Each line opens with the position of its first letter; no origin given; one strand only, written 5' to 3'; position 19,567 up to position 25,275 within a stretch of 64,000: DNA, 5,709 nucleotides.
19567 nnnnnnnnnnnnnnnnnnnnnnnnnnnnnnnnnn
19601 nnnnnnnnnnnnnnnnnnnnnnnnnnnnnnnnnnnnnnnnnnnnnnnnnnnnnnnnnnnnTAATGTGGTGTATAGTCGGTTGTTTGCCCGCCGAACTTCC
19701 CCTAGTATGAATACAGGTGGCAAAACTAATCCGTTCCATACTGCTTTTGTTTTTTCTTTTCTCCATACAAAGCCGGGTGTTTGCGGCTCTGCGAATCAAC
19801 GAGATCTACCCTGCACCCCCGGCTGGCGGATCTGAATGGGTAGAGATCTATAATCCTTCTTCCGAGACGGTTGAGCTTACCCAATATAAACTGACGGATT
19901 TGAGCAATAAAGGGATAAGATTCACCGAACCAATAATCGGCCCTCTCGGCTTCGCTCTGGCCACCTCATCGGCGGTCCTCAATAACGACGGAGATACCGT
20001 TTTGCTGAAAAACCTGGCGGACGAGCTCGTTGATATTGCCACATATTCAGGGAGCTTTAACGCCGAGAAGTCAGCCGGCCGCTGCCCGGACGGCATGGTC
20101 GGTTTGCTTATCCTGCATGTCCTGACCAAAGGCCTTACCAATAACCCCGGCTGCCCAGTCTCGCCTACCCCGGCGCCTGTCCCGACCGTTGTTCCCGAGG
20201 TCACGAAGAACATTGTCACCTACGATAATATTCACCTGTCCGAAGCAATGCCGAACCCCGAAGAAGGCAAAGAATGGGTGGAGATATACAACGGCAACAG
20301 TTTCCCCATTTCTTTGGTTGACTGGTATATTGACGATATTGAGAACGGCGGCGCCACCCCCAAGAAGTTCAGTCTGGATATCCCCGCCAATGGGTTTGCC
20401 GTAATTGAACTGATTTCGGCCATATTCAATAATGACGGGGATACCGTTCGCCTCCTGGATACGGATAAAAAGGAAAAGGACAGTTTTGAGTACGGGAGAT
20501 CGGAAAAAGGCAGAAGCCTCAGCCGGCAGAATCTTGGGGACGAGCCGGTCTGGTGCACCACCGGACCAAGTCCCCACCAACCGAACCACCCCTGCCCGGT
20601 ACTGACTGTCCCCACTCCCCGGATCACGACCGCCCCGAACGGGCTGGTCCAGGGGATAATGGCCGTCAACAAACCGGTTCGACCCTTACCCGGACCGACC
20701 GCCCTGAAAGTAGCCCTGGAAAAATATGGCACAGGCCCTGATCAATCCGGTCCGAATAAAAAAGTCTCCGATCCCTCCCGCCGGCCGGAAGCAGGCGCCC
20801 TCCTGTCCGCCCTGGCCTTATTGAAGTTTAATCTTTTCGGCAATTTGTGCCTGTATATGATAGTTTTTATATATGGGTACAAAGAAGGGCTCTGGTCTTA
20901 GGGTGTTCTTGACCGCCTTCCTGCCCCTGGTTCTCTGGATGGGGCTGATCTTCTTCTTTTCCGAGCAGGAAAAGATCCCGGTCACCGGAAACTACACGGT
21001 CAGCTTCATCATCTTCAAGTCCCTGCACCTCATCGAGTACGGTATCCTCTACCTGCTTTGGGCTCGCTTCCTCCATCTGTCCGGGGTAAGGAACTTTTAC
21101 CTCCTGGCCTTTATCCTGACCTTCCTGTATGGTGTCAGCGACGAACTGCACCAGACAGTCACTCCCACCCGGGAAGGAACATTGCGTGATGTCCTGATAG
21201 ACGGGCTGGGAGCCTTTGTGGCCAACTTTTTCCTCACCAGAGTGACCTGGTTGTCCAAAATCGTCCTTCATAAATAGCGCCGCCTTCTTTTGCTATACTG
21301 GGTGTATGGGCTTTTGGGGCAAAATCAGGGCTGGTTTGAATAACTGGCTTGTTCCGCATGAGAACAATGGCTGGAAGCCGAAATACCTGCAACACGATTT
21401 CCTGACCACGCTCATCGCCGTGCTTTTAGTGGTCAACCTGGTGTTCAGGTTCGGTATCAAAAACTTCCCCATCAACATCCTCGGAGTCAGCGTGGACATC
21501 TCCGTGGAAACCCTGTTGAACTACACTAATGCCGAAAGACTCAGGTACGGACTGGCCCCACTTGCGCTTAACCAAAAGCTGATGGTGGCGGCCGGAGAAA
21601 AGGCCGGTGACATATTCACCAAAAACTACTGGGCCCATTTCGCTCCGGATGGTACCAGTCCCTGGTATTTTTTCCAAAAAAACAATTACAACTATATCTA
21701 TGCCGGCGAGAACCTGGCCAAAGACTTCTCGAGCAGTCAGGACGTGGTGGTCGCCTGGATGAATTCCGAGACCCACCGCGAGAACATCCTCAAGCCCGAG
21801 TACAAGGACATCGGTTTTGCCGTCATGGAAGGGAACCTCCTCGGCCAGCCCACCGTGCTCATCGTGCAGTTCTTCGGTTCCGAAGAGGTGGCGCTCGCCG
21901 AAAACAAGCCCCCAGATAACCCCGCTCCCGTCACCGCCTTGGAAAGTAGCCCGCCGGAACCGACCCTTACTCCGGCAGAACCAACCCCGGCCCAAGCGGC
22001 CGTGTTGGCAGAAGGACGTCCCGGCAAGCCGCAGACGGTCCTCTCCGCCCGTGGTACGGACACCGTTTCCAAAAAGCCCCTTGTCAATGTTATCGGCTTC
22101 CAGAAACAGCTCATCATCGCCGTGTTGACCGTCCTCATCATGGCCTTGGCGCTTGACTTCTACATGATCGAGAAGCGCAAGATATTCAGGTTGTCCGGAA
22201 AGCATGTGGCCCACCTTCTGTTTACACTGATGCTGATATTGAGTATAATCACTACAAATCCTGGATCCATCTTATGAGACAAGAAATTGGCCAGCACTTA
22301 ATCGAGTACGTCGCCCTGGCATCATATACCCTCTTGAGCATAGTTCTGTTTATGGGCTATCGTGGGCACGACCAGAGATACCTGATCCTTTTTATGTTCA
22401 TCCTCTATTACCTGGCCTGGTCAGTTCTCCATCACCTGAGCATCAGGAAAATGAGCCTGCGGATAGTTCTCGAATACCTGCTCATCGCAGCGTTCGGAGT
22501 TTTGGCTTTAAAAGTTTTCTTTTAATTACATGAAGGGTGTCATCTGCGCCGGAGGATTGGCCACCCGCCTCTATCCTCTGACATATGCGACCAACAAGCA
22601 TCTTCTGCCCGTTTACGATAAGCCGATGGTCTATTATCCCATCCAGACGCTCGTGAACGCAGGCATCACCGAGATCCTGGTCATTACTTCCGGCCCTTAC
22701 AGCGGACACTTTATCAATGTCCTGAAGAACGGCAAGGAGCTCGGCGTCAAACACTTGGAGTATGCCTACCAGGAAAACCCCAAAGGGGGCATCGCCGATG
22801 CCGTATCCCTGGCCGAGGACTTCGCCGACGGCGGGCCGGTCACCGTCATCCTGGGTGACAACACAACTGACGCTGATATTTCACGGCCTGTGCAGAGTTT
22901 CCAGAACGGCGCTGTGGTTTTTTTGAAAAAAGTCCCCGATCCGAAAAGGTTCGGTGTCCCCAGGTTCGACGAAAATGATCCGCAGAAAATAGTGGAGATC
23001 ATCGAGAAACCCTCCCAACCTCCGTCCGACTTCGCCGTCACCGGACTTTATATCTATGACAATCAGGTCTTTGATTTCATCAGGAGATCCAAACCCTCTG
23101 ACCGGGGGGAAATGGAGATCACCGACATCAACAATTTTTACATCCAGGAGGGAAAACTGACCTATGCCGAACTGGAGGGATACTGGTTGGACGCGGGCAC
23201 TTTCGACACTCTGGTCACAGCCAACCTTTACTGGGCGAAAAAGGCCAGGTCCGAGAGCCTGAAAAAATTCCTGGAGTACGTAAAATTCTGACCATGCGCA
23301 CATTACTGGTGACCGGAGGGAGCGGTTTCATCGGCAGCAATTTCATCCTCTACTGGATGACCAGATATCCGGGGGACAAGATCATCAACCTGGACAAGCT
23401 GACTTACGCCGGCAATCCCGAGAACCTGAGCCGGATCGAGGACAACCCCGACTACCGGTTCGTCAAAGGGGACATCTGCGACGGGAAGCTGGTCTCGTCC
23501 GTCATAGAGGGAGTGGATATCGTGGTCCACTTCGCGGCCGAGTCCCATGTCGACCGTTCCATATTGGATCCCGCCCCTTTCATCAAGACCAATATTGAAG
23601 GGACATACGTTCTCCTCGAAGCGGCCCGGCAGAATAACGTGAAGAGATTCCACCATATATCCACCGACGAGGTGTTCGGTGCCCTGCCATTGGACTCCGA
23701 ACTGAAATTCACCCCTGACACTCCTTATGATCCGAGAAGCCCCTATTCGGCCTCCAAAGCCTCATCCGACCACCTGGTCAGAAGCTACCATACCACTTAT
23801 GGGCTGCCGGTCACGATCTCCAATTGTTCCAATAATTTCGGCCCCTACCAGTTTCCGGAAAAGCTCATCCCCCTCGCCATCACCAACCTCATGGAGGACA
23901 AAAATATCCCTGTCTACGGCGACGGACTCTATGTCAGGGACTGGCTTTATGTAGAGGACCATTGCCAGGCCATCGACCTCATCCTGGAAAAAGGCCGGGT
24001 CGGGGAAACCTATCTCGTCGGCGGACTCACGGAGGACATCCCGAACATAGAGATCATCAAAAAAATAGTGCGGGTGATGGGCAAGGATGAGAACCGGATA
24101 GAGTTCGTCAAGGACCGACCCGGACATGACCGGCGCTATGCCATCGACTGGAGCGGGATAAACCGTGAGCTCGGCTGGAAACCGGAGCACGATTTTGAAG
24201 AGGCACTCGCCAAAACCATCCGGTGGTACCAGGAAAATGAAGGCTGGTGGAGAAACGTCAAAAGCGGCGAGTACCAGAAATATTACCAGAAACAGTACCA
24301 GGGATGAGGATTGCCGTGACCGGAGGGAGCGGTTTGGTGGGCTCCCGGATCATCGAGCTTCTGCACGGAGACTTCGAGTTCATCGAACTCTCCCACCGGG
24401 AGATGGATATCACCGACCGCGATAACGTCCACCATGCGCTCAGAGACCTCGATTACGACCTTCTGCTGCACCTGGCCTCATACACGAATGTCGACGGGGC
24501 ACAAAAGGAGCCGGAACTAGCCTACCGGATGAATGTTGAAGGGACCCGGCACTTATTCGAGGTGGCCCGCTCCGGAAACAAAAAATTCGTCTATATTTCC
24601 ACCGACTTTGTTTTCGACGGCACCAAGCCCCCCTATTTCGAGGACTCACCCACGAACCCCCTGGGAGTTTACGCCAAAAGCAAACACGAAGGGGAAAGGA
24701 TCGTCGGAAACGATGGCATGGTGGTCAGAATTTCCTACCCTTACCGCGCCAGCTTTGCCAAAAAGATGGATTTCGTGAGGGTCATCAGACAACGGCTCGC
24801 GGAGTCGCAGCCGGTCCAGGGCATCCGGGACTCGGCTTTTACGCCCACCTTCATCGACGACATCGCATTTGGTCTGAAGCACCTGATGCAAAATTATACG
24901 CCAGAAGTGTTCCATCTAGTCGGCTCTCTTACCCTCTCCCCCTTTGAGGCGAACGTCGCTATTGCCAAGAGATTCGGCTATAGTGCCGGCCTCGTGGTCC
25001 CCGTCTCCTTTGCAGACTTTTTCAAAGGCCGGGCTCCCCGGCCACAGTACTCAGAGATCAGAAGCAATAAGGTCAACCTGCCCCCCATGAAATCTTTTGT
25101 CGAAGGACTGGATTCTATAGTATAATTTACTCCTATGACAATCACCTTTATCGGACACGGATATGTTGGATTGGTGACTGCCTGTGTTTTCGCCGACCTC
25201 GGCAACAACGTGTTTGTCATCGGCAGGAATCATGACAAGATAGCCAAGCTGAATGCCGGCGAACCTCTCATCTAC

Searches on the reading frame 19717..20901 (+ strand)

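Call 8: search_protein_families(library=pfam, proteins=[window:19717-20901:+], max_evalue=0.0001)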
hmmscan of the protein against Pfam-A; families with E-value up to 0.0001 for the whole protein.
window:19717-20901:+ (394 aa): 1 family
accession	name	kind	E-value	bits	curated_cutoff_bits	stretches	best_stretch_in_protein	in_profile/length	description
PF00932.25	LTD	-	1.2e-27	96.9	34.3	2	23-111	6-108/109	Lamin Tail Domain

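Call 54: search_protein_families(library=ncbifam, proteins=[window:19717-20901:+], max_evalue=0.00001)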
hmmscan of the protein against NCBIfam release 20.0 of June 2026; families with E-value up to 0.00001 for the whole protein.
window:19717-20901:+ (394 aa): 0 families

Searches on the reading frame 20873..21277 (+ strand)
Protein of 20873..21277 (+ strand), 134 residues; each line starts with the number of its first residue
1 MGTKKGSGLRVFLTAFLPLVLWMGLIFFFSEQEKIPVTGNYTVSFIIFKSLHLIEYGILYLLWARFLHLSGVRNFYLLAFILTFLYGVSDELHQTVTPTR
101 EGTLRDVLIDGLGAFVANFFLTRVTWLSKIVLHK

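Call 8: search_protein_families(library=pfam, proteins=[window:20873-21277:+], max_evalue=0.0001)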
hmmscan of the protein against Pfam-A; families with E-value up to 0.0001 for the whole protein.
window:20873-21277:+ (134 aa): 1 family
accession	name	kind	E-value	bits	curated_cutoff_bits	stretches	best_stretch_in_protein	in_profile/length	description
PF04892.17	VanZ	-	3.8e-13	50.6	30.1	1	16-119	2-120/126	VanZ like family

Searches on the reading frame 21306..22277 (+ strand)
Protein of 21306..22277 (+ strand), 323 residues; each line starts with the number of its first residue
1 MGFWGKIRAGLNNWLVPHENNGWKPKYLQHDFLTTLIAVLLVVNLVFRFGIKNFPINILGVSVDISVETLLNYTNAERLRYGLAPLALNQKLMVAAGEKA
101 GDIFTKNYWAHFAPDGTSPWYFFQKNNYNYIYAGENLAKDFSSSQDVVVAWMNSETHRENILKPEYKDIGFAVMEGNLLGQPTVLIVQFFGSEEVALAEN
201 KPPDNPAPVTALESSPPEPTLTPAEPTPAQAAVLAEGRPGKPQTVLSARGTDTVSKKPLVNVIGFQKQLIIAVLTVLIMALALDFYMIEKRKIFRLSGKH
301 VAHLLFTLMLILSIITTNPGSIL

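Call 8: search_protein_families(library=pfam, proteins=[window:21306-22277:+], max_evalue=0.0001)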
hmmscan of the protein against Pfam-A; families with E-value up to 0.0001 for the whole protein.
window:21306-22277:+ (323 aa): 1 family
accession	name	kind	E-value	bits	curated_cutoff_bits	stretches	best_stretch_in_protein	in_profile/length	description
PF00188.32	CAP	-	9e-17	62.4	21.1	1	71-177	1-106/117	Cysteine-rich secretory protein family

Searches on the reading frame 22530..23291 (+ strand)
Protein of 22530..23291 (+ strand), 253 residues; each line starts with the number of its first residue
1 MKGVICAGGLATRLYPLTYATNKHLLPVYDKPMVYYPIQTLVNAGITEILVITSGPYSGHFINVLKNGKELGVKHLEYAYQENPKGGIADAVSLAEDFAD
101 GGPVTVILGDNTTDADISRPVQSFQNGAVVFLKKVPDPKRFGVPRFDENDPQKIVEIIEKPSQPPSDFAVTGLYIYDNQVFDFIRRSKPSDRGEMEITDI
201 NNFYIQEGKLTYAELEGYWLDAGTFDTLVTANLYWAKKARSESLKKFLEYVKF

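Call 8: search_protein_families(library=pfam, proteins=[window:22530-23291:+], max_evalue=0.0001)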
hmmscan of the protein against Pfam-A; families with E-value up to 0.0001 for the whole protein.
window:22530-23291:+ (253 aa): 2 families
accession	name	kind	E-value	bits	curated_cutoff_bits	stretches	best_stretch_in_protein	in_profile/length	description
PF00483.29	NTP_transferase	-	4.9e-54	183.9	21.2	1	2-234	1-241/245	Nucleotidyl transferase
PF12804.13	NTP_transf_3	-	1.1e-06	29.4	27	1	3-111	1-96/160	MobA-like NTP transferase domain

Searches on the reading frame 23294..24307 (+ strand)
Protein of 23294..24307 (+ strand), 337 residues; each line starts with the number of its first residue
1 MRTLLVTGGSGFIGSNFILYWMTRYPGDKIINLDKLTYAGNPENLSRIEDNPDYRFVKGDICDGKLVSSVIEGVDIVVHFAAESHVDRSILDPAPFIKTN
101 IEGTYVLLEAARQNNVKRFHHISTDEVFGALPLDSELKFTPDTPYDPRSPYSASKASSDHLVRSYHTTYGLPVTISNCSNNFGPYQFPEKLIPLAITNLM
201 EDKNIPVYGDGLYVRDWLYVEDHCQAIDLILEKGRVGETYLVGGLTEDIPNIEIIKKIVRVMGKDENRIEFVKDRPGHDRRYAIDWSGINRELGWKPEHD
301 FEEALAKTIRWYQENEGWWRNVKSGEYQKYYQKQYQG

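Call 8: search_protein_families(library=pfam, proteins=[window:23294-24307:+], max_evalue=0.0001)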
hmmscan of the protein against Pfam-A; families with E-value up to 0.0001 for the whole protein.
window:23294-24307:+ (337 aa): 7 families
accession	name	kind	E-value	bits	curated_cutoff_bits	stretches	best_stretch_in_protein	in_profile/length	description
PF16363.11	GDP_Man_Dehyd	-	1.3e-82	278.4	27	1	5-307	1-331/332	GDP-mannose 4,6 dehydratase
PF01370.27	Epimerase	-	4.1e-66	223.2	20.9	1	5-243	2-240/240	NAD dependent epimerase/dehydratase family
PF01073.25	3Beta_HSD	-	7.9e-18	64.9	22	1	5-224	1-222/280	3-beta hydroxysteroid dehydrogenase/isomerase family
PF02719.21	Polysacc_synt_2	-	4.8e-17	62.5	20.2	1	4-126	1-130/293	Polysaccharide biosynthesis protein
PF07993.18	NAD_binding_4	-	2.9e-15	56.6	20.1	1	6-179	1-205/258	Male sterility protein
PF04321.23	RmlD_sub_bind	-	4.3e-10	39.6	27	1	4-168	3-142/287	RmlD substrate binding domain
PF13460.12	NAD_binding_10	-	1.8e-08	34.9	27.2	1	40-166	27-135/184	NAD(P)H-binding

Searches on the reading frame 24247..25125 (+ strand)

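Call 8: search_protein_families(library=pfam, proteins=[window:24247-25125:+], max_evalue=0.0001)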
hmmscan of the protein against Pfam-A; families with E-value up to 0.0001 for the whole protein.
window:24247-25125:+ (292 aa): 6 families
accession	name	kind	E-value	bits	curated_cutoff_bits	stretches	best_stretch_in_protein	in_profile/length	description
PF04321.23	RmlD_sub_bind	-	4.9e-56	190.4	27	1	20-277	1-264/287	RmlD substrate binding domain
PF01370.27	Epimerase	-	1.9e-23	83.6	20.9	1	22-154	1-154/240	NAD dependent epimerase/dehydratase family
PF16363.11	GDP_Man_Dehyd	-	2.1e-16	60.7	27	1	51-155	57-166/332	GDP-mannose 4,6 dehydratase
PF01073.25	3Beta_HSD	-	4.8e-11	42.6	22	1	51-153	50-157/280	3-beta hydroxysteroid dehydrogenase/isomerase family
PF02719.21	Polysacc_synt_2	-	1e-08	35.2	20.2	1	53-120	61-129/293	Polysaccharide biosynthesis protein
PF07993.18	NAD_binding_4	-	1.6e-08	34.5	20.1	1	70-157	89-192/258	Male sterility protein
